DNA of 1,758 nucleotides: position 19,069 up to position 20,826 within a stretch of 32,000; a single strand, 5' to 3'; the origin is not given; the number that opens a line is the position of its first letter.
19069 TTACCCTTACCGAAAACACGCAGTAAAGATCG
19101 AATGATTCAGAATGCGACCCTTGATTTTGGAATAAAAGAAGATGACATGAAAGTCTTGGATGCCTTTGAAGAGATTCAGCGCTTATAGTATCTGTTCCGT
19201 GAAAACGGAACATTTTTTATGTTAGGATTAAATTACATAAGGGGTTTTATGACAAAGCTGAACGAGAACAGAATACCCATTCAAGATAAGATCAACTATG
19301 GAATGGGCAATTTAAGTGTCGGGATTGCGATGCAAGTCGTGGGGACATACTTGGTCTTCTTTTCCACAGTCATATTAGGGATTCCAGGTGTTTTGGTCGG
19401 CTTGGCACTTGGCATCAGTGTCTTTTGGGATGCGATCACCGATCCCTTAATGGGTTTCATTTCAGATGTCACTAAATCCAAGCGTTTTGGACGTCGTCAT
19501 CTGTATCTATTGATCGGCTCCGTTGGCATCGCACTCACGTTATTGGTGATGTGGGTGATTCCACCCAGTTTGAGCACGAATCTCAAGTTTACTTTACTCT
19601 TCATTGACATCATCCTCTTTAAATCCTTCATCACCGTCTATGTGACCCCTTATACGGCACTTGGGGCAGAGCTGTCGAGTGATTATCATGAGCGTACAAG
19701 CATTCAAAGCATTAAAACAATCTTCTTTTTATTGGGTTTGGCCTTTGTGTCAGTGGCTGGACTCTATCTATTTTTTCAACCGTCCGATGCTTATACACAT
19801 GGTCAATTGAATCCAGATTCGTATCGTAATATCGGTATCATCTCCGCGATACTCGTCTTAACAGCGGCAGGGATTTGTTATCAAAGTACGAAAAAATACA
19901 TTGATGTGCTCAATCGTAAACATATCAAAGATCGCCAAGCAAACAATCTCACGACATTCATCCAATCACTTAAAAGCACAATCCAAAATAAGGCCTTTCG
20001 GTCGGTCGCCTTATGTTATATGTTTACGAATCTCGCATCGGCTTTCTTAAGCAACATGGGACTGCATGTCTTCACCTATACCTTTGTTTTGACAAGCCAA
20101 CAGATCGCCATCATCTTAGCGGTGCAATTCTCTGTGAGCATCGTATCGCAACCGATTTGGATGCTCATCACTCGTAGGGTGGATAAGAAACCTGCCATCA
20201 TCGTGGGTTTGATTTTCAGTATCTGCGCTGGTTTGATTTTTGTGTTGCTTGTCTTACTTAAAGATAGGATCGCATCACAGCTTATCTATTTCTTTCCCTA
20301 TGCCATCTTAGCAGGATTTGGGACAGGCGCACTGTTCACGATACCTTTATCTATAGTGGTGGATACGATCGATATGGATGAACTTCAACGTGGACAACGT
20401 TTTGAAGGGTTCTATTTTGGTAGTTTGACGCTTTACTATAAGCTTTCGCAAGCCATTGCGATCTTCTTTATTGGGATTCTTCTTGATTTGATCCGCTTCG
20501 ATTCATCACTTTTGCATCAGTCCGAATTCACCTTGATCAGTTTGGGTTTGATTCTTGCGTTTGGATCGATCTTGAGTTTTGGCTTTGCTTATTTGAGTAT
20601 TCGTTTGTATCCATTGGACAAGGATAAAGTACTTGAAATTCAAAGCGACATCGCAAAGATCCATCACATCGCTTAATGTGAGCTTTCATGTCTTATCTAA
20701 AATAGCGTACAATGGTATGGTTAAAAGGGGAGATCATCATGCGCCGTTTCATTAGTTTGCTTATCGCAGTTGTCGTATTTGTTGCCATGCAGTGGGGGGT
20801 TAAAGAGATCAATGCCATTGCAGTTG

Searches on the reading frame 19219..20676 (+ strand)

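Call 52: search_protein_families(library=pfam, proteins=[window:19219-20676:+], max_evalue=1)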
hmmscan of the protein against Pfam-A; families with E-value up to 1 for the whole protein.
window:19219-20676:+ (485 aa): 4 families
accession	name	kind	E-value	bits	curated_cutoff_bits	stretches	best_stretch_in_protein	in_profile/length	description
PF13347.12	MFS_2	-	4.4e-63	213.7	27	1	27-468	2-427/427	MFS/sugar transport protein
PF07690.21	MFS_1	-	2.5e-18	66.6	33.4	1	33-414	7-346/347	Major Facilitator Superfamily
PF12832.13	MFS_1_like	-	0.00029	20.4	25.2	1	290-449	30-174/373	MFS_1 like family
PF11712.13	Vma12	-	0.62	10.5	25.5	1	286-340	65-121/137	Endoplasmic reticulum-based factor for assembly of V-ATPase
